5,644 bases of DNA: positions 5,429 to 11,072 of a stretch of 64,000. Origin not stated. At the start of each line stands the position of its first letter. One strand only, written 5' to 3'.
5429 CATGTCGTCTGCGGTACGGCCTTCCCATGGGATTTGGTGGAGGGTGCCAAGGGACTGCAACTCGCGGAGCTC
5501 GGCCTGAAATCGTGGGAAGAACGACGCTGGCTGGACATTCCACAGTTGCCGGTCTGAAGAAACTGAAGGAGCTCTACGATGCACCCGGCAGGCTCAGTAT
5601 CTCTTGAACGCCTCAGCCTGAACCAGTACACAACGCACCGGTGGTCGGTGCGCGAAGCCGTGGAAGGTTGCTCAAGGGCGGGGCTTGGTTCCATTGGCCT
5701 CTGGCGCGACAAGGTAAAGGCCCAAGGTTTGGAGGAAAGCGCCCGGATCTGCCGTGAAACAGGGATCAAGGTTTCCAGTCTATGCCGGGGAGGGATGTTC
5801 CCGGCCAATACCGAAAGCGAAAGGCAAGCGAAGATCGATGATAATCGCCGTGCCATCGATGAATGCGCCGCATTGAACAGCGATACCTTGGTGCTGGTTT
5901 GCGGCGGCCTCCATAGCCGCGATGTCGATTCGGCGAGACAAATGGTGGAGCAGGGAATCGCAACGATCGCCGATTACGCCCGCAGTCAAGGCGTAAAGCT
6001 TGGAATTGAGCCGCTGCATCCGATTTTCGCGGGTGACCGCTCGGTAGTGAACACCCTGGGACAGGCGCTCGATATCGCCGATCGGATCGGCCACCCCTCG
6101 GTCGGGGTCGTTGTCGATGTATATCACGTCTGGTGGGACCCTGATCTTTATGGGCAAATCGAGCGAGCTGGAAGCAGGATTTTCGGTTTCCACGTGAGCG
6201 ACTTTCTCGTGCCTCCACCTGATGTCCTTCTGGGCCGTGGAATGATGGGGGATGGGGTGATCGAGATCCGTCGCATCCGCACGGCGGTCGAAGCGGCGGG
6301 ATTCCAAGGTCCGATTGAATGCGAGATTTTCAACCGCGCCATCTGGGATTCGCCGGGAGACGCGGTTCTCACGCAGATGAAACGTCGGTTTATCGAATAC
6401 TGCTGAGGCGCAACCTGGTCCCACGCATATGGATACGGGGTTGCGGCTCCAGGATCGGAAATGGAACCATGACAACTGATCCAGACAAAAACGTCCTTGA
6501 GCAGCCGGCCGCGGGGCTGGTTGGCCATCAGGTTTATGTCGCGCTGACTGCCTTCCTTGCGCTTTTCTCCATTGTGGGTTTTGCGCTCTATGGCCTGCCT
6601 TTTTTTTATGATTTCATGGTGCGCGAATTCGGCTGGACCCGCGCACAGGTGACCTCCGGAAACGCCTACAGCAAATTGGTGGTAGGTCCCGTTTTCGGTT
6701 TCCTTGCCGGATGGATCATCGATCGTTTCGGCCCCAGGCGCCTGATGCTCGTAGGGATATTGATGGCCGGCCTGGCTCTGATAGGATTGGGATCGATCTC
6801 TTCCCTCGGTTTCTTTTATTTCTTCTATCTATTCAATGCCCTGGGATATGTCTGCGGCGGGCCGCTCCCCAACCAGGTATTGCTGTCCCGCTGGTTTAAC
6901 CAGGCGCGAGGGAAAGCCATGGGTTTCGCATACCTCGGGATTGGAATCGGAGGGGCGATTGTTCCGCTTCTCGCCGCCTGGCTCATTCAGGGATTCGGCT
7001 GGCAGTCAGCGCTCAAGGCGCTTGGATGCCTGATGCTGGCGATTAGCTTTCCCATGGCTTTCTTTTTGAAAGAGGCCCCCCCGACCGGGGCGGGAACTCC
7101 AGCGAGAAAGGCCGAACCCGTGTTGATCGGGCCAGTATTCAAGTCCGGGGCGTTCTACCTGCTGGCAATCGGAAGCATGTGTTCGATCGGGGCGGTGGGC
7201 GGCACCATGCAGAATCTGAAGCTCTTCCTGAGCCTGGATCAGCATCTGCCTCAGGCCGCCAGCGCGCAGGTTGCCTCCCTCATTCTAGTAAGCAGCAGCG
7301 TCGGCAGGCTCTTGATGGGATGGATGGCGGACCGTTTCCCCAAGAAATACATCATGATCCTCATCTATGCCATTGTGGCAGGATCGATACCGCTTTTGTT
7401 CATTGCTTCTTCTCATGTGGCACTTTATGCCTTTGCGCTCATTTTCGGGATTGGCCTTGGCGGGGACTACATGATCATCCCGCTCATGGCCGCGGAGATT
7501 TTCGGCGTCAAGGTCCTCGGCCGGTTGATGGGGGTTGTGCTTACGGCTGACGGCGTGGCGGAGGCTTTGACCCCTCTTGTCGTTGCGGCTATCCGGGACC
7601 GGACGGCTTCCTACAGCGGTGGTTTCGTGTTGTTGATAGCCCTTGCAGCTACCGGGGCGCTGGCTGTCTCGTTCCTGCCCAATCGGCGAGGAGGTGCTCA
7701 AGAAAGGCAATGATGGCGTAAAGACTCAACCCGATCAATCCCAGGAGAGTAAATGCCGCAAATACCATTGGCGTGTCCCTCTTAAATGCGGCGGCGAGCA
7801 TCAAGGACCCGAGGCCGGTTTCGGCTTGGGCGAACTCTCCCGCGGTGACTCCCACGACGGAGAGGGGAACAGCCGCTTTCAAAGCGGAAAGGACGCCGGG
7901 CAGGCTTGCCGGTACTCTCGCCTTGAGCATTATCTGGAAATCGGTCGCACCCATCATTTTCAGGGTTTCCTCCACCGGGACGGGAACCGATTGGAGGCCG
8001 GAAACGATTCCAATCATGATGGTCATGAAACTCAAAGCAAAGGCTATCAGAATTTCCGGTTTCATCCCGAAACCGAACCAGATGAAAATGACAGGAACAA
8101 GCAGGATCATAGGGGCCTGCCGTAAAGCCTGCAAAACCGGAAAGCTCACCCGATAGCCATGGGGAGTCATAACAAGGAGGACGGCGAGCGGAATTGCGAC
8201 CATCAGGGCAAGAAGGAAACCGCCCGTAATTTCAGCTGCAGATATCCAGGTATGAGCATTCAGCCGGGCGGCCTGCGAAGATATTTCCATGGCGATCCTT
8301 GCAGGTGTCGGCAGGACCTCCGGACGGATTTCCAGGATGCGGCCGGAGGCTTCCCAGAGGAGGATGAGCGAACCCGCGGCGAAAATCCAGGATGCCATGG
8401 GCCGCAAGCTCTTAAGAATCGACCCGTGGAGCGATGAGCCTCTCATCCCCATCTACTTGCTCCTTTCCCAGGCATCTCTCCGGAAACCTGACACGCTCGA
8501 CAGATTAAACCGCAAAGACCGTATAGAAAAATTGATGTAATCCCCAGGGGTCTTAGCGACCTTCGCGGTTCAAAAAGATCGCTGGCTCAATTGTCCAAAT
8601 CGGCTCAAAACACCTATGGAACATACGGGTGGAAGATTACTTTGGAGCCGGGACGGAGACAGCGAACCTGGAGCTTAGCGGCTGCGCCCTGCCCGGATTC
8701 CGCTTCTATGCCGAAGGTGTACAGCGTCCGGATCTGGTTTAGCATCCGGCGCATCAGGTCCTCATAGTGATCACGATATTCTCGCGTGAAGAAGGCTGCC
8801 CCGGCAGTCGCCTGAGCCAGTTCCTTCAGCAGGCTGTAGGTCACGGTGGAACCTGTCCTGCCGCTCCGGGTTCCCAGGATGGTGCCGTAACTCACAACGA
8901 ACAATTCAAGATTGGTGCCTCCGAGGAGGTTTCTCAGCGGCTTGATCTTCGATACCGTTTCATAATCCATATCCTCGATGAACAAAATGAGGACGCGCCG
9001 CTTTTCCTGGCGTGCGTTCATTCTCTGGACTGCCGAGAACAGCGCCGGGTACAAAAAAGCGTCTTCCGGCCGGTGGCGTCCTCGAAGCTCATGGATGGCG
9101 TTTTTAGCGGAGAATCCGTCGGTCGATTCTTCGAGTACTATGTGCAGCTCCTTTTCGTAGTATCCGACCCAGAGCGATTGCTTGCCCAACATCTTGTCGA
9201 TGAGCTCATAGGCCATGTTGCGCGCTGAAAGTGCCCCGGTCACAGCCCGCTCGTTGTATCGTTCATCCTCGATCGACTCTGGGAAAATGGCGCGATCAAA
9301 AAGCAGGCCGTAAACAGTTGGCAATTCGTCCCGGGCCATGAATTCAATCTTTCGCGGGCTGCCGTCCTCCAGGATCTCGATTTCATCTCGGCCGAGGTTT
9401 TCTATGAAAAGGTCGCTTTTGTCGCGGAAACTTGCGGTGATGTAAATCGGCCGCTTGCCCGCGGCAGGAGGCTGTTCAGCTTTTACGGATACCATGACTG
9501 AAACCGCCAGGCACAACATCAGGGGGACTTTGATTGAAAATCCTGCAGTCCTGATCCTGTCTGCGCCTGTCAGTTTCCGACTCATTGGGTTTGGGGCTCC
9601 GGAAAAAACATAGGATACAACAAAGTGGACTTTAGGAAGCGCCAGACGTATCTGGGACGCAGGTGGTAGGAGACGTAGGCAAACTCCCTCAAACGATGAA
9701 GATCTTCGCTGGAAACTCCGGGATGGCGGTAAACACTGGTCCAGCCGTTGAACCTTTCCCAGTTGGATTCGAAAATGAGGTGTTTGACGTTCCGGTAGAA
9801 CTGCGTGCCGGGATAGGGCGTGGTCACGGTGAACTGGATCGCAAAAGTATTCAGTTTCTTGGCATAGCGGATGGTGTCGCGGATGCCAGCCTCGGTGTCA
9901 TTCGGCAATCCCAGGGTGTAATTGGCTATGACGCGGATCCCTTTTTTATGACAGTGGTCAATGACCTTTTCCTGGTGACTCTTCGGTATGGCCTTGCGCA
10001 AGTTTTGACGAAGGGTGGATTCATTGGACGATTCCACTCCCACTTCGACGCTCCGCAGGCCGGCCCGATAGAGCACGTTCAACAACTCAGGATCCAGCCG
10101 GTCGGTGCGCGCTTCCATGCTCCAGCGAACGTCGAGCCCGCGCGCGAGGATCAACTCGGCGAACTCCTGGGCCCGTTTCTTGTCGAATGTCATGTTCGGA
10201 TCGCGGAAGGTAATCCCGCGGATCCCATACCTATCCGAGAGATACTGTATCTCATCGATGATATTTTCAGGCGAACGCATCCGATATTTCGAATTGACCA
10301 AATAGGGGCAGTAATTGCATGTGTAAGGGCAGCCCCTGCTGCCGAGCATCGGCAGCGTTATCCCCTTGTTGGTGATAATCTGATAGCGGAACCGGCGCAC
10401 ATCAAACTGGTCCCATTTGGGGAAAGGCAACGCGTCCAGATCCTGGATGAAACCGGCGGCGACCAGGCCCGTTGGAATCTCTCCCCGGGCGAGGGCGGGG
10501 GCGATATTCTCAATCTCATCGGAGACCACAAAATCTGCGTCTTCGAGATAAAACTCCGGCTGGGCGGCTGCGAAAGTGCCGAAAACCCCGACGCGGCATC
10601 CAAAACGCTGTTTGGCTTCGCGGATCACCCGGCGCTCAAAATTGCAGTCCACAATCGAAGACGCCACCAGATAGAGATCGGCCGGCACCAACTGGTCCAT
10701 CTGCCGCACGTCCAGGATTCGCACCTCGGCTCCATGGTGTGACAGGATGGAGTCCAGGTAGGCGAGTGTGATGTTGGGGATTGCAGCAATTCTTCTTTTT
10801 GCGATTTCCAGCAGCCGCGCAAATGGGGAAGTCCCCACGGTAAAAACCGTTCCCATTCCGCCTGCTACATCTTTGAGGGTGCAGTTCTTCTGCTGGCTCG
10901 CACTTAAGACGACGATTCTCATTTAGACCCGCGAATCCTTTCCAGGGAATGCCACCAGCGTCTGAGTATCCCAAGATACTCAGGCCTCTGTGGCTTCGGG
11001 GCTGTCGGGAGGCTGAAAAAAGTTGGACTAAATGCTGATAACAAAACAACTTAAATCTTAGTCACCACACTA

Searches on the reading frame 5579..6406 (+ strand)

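Call 49: search_protein_families(library=pfam, proteins=[window:5579-6406:+], max_evalue=0.0001)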
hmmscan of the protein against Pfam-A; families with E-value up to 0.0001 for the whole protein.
window:5579-6406:+ (275 aa): 1 family
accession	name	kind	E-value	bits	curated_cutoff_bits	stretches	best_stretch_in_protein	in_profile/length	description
PF01261.30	AP_endonuc_2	-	7.7e-42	144.1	31.1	1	31-259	4-235/249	Xylose isomerase-like TIM barrel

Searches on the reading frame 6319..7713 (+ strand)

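Call 49: search_protein_families(library=pfam, proteins=[window:6319-7713:+], max_evalue=0.0001)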
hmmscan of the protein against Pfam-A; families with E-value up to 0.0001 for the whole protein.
window:6319-7713:+ (464 aa): 2 families
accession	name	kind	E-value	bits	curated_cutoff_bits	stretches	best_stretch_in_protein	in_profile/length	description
PF07690.21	MFS_1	-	3.3e-43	148.4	33.4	2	82-349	4-274/347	Major Facilitator Superfamily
PF00083.30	Sugar_tr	-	1.5e-09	37.7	22.3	1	313-453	46-191/452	Sugar (and other) transporter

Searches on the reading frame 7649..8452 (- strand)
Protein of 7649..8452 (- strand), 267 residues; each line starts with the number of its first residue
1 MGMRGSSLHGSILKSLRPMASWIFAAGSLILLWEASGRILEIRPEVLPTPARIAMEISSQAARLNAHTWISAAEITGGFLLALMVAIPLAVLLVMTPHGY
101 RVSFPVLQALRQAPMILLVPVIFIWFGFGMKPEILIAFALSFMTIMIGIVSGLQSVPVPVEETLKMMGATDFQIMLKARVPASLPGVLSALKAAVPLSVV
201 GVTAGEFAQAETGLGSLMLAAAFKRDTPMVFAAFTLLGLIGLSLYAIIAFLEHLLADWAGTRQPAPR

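Call 49: search_protein_families(library=pfam, proteins=[window:7649-8452:-], max_evalue=0.0001)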
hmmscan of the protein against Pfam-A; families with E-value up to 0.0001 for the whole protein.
window:7649-8452:- (267 aa): 1 family
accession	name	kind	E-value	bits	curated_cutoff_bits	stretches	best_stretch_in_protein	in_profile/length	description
PF00528.27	BPD_transp_1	-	4.6e-20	72.6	26.4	1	86-252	9-179/184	Binding-protein-dependent transport system inner membrane component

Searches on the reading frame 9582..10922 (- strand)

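Call 31: search_protein_families(library=pfam, proteins=[window:9582-10922:-], max_evalue=1)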
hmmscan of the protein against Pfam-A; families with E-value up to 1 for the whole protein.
window:9582-10922:- (446 aa): 2 families
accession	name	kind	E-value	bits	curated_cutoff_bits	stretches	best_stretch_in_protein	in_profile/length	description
PF04055.27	Radical_SAM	-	3.5e-21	76.5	29.5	1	195-353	4-165/166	Radical SAM superfamily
PF02310.24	B12-binding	-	0.00028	21.1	32.1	1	48-144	12-120/121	B12 binding domain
